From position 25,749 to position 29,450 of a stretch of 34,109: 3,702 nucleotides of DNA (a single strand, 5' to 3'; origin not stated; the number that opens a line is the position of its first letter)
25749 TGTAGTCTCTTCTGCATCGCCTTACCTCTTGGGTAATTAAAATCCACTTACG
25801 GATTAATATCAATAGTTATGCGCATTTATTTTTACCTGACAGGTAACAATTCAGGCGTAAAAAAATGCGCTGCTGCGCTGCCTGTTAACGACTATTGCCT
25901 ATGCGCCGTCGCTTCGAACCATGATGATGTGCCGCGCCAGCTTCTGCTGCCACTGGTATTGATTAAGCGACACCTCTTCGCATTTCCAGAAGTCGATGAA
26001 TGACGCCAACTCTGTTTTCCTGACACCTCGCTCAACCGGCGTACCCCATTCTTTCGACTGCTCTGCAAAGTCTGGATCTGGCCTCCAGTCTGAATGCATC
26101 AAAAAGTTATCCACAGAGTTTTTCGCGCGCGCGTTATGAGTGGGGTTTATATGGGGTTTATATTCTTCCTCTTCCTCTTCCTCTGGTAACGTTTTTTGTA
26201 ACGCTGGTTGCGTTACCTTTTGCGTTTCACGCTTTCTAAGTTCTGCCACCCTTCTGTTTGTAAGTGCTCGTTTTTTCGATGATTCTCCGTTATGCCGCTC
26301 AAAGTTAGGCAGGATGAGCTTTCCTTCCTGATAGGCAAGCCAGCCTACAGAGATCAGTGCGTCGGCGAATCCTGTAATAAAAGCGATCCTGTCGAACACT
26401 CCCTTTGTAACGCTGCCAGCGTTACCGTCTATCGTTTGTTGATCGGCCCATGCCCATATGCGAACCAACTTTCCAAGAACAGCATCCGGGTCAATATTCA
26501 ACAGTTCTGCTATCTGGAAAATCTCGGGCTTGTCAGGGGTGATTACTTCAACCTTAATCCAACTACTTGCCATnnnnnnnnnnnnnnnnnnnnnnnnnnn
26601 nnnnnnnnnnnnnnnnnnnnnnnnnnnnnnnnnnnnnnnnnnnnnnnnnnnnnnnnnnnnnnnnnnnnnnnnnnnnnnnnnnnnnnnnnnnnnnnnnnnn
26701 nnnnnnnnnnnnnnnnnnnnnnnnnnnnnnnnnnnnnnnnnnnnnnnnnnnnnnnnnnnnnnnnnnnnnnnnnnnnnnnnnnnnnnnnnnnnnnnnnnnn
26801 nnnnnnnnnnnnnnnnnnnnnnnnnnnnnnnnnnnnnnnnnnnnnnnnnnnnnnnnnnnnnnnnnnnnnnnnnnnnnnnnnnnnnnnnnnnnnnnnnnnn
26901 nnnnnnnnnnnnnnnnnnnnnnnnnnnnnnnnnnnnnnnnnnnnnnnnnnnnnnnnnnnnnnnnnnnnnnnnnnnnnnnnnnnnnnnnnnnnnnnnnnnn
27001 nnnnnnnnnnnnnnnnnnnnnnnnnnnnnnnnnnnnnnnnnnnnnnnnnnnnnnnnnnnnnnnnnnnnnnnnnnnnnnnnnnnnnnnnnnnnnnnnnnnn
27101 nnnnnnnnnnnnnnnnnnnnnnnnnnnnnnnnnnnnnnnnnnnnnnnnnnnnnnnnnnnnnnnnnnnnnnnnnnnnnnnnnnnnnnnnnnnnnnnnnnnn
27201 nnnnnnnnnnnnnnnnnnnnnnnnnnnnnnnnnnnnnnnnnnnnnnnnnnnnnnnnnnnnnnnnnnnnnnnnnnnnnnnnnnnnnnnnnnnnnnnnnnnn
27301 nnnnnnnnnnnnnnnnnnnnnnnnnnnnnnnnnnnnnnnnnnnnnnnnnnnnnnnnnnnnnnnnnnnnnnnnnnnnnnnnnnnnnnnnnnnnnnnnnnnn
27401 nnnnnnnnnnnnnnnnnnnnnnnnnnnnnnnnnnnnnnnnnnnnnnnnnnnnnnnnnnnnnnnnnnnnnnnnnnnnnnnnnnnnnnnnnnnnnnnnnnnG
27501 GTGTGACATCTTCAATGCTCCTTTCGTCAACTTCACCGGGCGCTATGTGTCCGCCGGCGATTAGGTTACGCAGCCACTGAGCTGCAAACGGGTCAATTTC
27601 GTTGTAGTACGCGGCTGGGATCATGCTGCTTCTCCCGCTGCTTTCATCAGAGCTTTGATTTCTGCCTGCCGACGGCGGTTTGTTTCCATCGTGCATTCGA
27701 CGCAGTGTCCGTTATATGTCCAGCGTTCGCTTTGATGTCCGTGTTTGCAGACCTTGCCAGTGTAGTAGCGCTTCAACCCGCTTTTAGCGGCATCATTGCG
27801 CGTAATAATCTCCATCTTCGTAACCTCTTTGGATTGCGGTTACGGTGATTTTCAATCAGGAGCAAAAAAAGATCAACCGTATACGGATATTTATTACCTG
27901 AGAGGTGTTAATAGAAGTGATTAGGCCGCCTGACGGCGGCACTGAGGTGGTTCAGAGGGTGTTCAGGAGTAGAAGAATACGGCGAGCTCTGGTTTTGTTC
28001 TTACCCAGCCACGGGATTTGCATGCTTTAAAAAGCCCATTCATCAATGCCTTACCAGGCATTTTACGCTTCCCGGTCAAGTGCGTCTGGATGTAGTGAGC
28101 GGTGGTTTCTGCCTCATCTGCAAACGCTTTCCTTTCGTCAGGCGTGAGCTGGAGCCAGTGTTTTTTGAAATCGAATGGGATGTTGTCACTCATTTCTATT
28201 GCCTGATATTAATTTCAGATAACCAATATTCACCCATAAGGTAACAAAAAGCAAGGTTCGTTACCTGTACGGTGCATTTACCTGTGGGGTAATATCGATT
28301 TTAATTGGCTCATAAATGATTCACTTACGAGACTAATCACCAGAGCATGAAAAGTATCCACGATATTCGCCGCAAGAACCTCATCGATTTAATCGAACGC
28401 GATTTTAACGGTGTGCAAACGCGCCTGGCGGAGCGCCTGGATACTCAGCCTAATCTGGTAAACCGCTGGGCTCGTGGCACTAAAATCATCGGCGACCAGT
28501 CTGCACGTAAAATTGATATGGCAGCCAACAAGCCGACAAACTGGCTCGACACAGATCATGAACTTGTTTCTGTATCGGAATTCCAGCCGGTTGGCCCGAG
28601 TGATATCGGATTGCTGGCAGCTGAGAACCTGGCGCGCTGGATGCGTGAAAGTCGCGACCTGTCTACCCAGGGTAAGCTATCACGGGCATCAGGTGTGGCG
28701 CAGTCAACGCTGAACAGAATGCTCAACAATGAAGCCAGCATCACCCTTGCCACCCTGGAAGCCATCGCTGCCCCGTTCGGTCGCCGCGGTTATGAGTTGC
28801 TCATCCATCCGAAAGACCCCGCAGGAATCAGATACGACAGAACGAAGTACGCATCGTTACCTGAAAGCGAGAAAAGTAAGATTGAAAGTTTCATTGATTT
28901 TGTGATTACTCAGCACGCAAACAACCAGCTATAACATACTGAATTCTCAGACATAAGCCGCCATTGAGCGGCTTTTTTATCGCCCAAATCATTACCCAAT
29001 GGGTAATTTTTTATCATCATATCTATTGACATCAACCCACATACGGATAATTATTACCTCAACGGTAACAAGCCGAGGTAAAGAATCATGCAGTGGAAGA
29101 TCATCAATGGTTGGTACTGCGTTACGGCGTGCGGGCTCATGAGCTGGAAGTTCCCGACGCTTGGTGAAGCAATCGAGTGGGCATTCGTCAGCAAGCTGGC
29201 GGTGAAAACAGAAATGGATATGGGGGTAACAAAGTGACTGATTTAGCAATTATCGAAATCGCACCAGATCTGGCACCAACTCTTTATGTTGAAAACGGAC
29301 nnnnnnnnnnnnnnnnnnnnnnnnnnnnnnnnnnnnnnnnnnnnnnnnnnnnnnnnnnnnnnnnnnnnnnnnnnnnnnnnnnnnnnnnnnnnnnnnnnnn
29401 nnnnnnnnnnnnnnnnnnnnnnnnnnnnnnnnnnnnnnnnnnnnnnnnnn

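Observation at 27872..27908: Near-duplicate of the leftward promoter/operator module placed to transcribe antisense through the Cro-like gene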

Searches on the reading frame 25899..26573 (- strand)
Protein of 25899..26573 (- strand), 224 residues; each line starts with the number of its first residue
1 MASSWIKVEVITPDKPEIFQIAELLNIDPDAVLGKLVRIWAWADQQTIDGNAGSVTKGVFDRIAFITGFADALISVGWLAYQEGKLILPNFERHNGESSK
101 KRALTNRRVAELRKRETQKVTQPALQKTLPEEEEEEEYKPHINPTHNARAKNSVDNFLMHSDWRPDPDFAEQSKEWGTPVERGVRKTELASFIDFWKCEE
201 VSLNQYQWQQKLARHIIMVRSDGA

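Call 30: search_protein_families(library=pfam, proteins=[window:25899-26573:-], max_evalue=0.01)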
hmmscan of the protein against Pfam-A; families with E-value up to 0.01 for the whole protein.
window:25899-26573:- (224 aa): 1 family
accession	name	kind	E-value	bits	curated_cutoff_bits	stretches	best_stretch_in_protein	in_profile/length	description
PF17948.6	DnaT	-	1.9e-13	50.4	25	1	158-219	2-60/69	DnaT DNA-binding domain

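Call 31: search_protein_families(library=phrogs, proteins=[window:25899-26573:-], max_evalue=0.001)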
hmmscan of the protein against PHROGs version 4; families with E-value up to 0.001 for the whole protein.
window:25899-26573:- (224 aa): 6 families
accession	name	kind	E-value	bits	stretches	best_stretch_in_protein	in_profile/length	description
phrog_2509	-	DNA, RNA and nucleotide metabolism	2.7e-89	300.4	1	1-222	1-253/277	replication initiation protein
phrog_9474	-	DNA, RNA and nucleotide metabolism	3.3e-28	100.1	1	4-153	2-157/288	replication initiation protein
phrog_1408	-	DNA, RNA and nucleotide metabolism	3e-18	67.3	1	96-221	133-256/302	replication initiation protein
phrog_1032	-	DNA, RNA and nucleotide metabolism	2.6e-12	48.3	1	103-220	135-253/281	replication initiation protein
phrog_15931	-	unknown function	3.9e-12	46.8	1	154-221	200-268/482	-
phrog_3992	-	DNA, RNA and nucleotide metabolism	1.2e-08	35.9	1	107-221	150-274/345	primosomal protein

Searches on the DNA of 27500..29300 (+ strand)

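Call 6: search_dna_similar(query=window:27500-29300:+, collection=phages, mode=near, max_rows=30)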
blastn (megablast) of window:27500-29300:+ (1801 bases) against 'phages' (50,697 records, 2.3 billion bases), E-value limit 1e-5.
Records with a match: 1; places in all: 1; records where one place covers at least 80% of the query: 1.
Best place of each record, by identity: 60-80% 1.
By first word of the organism name: Enterobacter 1.
By host as written in the record: Enterobacter cloacae 1.
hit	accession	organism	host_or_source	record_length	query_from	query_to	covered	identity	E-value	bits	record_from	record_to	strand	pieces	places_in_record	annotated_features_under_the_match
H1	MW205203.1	Enterobacter phage BUCT554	Enterobacter cloacae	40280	194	1738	86%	75.5%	0e+0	719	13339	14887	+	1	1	transcriptional regulator | hypothetical protein (x4)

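Call 8: get_annotated_region(hit=H1, flank=6000)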
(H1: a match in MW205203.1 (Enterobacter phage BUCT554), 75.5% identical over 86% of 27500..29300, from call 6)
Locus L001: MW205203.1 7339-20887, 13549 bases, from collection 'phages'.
description: Enterobacter phage BUCT554, complete genome.
organism: Enterobacter phage BUCT554 (NCBI taxid 2805859)
taxonomy: Viruses; Duplodnaviria; Heunggongvirae; Uroviricota; Caudoviricetes; Uetakevirus
host: Enterobacter cloacae; source: tissue fluid; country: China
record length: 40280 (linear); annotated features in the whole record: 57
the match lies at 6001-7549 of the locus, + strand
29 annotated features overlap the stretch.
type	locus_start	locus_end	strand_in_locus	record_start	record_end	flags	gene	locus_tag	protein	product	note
CDS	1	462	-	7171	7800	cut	-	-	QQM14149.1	terminase small subunit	-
CDS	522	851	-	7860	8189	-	-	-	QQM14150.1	hypothetical protein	-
CDS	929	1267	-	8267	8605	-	-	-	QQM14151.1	hypothetical protein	-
CDS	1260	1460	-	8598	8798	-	-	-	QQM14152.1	hypothetical protein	-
CDS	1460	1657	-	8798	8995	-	-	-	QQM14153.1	hypothetical protein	-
CDS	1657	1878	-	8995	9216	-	-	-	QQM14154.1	hypothetical protein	-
CDS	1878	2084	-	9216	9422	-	-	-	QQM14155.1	hypothetical protein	-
CDS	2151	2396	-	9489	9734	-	-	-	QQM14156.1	hypothetical protein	-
CDS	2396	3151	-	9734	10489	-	-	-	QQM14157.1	DUF551 domain-containing protein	-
CDS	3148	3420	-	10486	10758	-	-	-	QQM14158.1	hypothetical protein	-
CDS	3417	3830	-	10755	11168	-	-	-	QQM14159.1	hypothetical protein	-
CDS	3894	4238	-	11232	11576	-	-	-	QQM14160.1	DUF1064 domain-containing protein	-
CDS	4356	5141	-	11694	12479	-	-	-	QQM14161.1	replication protein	-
CDS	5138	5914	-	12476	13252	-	-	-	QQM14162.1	primosomal protein I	-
CDS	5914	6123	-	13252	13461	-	-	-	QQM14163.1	hypothetical protein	-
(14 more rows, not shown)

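Call 9: search_dna_similar(query=window:27500-29300:+, collection=ecoli_genomes, mode=near, max_rows=20)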
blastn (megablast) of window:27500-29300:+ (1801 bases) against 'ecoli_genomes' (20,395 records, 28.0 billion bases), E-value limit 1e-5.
Records with a match: 34; places in all: 34; records where one place covers at least 80% of the query: 26.
Genomes with a match: 33 of 5426; with a place that covers at least 80% of the query: 25. Places per genome that has any: lowest 1, median 1, highest 2. On chromosomes: 33 places; on plasmids: 1.
Best place of each record, by identity: 80-90% 1; 60-80% 33.
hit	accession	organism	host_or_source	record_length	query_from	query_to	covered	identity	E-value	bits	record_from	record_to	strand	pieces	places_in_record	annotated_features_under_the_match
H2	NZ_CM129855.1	Escherichia coli strain SW071611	wastewater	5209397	155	1799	91%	75.4%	0e+0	763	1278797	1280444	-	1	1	helix-turn-helix transcriptional regulator | hypothetical protein (x4)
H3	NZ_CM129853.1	Escherichia coli strain SW071619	wastewater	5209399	155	1799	91%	75.4%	0e+0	763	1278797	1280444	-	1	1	helix-turn-helix transcriptional regulator | hypothetical protein (x4)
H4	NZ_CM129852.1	Escherichia coli strain SW07163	wastewater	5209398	155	1799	91%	75.4%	0e+0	763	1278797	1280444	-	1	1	helix-turn-helix transcriptional regulator | hypothetical protein (x4)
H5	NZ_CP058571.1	Escherichia coli strain EC2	Homo sapiens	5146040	155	1799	91%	75.4%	0e+0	758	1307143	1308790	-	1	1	helix-turn-helix transcriptional regulator | hypothetical protein (x4)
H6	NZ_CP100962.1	Escherichia coli strain ET358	sediment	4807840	155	1799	91%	74.9%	2e-146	722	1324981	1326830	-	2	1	helix-turn-helix transcriptional regulator | hypothetical protein (x5)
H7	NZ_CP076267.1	Escherichia coli strain NADC1036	Bos taurus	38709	156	1801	91%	74.1%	1e-178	636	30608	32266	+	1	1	helix-turn-helix domain-containing protein | hypothetical protein (x4)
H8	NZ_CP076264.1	Escherichia coli strain NADC1036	Bos taurus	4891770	156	1801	91%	74.1%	1e-178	636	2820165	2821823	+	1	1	helix-turn-helix domain-containing protein | hypothetical protein (x4)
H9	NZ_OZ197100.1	Escherichia coli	environment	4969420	156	1796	91%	74.0%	3e-170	608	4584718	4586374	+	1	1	helix-turn-helix domain-containing protein | hypothetical protein (x4)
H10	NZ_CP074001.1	Escherichia coli strain PM4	Pig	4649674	194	1738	86%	75.6%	0e+0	730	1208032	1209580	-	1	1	helix-turn-helix domain-containing protein | hypothetical protein (x4)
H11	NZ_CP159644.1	Escherichia coli strain Z226-5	hospital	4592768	194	1738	86%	75.6%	0e+0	730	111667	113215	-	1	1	helix-turn-helix transcriptional regulator | hypothetical protein (x4)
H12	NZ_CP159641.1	Escherichia coli strain Z226-6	hospital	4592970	194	1738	86%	75.6%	0e+0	730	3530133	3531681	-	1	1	helix-turn-helix transcriptional regulator | hypothetical protein (x4)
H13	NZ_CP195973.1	Escherichia coli strain J6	Water sample from the Juan Diaz River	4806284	194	1738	86%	75.6%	0e+0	730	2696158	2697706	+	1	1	helix-turn-helix domain-containing protein | hypothetical protein (x4)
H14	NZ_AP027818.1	Escherichia coli strain 2017.15.02CC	Homo sapiens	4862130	194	1738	86%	75.5%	0e+0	725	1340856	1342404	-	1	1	helix-turn-helix domain-containing protein | hypothetical protein (x4)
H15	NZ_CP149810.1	Escherichia coli strain EP91B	pig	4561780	194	1738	86%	75.5%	0e+0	725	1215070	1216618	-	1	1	helix-turn-helix domain-containing protein | hypothetical protein (x4)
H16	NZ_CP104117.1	Escherichia coli strain USDA-ARS-USMARC-50748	Bos taurus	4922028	155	1695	86%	75.3%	0e+0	706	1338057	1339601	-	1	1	helix-turn-helix domain-containing protein | hypothetical protein (x3)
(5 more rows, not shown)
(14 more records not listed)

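Call 11: get_annotated_region(hit=H2, flank=3000)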
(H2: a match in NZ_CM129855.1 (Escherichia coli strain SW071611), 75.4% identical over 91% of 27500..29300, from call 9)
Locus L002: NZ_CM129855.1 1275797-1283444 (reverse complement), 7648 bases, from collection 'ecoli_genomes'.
description: Escherichia coli strain SW071611 chromosome, whole genome shotgun sequence
organism: Escherichia coli strain SW071611 (NCBI taxid 562)
replicon: chromosome; assembly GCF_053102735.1
host: -; source: wastewater; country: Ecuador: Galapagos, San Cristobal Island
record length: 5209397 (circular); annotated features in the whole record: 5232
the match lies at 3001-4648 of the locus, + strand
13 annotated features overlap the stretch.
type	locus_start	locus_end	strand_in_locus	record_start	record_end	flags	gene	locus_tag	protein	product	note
CDS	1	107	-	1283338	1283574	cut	-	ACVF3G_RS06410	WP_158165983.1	hypothetical protein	-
CDS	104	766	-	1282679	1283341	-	-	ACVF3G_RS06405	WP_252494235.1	eae-like domain protein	-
CDS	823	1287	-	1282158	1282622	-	-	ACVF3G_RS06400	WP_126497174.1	crossover junction endodeoxyribonuclease RuvC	-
CDS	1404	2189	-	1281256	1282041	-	-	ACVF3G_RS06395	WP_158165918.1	replication protein P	-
CDS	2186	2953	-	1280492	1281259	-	-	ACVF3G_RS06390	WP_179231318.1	DnaT-like ssDNA-binding domain-containing protein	-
CDS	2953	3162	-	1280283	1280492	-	-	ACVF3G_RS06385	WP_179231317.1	hypothetical protein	-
CDS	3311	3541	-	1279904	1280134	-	-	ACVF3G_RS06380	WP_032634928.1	hypothetical protein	-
CDS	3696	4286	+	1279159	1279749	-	-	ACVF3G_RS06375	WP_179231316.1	helix-turn-helix transcriptional regulator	-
CDS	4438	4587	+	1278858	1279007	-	-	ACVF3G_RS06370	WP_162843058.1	hypothetical protein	-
CDS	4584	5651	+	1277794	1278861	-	-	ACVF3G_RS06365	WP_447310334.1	hypothetical protein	-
CDS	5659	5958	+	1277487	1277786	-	-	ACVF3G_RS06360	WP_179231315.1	hypothetical protein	-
CDS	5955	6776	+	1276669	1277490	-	-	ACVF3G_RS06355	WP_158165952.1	PD-(D/E)XK nuclease-like domain-containing protein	-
CDS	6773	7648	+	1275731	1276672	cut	-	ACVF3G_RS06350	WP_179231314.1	RecT family recombinase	-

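Call 12: get_annotated_region(hit=H7, flank=3000)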
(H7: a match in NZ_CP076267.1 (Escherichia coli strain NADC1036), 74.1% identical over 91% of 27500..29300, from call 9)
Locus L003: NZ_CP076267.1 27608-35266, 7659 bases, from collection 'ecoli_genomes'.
description: Escherichia coli strain NADC1036 plasmid pNADC1036guaAphage, complete sequence
organism: Escherichia coli strain NADC1036 (NCBI taxid 562)
replicon: plasmid pNADC1036guaAphage; assembly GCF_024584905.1
host: Bos taurus; source: missing; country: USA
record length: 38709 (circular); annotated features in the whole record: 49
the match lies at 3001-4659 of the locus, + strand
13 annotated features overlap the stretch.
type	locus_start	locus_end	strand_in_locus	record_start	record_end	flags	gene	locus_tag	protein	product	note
CDS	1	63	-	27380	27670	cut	-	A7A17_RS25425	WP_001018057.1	DUF4752 family protein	-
CDS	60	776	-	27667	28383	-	-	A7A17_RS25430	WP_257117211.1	ead/Ea22-like family protein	-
CDS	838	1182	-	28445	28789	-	-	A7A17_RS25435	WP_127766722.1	DUF1064 domain-containing protein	-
CDS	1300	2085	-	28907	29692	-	-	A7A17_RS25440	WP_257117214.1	replication protein P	-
CDS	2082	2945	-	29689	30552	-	-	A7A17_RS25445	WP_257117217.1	DnaT-like ssDNA-binding domain-containing protein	-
CDS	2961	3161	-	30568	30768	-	-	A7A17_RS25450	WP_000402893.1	hypothetical protein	-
CDS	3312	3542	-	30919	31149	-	-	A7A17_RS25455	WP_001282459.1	hypothetical protein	-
CDS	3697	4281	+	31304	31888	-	-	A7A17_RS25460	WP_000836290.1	helix-turn-helix domain-containing protein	-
CDS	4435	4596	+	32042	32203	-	-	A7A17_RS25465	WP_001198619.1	hypothetical protein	-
CDS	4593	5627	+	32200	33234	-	-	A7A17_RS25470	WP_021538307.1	hypothetical protein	-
CDS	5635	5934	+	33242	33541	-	-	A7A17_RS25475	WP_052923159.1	hypothetical protein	-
CDS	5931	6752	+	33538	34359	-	-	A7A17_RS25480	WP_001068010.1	PD-(D/E)XK nuclease-like domain-containing protein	-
CDS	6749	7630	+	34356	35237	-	-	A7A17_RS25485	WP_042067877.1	RecT family recombinase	-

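Call 13: get_annotated_region(hit=H16, flank=3000)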
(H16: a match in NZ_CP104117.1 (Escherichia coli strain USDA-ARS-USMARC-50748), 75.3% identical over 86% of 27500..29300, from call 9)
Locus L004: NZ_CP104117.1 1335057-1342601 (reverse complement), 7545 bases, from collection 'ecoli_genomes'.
description: Escherichia coli strain USDA-ARS-USMARC-50748 chromosome, complete genome
organism: Escherichia coli strain USDA-ARS-USMARC-50748 (NCBI taxid 562)
replicon: chromosome; assembly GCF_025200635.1
host: Bos taurus; source: feedlot; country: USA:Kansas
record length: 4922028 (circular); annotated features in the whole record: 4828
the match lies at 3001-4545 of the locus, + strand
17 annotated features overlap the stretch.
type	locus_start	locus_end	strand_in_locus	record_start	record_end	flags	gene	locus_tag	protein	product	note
CDS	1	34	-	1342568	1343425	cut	-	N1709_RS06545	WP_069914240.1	hypothetical protein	-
CDS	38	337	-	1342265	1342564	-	-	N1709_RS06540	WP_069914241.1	ead/Ea22-like family protein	-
CDS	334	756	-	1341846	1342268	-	-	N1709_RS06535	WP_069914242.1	hypothetical protein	-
CDS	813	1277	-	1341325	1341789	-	-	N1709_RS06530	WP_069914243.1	crossover junction endodeoxyribonuclease RuvC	-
CDS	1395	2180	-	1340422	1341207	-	-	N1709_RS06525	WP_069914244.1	replication protein P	-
CDS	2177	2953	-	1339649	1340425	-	-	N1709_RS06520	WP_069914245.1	DnaT-like ssDNA-binding domain-containing protein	-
CDS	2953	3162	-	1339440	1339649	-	-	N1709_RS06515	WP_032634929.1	hypothetical protein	-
CDS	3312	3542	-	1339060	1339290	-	-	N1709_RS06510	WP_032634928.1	hypothetical protein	-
CDS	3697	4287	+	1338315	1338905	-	-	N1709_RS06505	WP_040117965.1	helix-turn-helix domain-containing protein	-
CDS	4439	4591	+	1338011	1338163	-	-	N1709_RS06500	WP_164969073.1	hypothetical protein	-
CDS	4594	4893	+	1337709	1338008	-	-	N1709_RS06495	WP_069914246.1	hypothetical protein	-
CDS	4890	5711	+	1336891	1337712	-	-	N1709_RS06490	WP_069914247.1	PD-(D/E)XK nuclease-like domain-containing protein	-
CDS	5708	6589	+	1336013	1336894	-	-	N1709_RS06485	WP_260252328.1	RecT family recombinase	-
CDS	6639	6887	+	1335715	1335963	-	-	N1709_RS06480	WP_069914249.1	helix-turn-helix transcriptional regulator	-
CDS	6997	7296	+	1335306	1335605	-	-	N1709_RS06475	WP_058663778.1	PerC family transcriptional regulator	-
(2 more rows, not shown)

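Call 38: search_rna_families(source=window, start=27500, end=29300, threshold=evalue, max_evalue=1)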
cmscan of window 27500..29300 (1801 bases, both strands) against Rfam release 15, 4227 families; matches with E-value up to 1: 1.
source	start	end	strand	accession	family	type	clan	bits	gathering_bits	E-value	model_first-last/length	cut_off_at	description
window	28894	28981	+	RF00513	Trp_leader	Cis-reg; leader;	-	19.9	41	0.58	1-100/100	no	Tryptophan operon leader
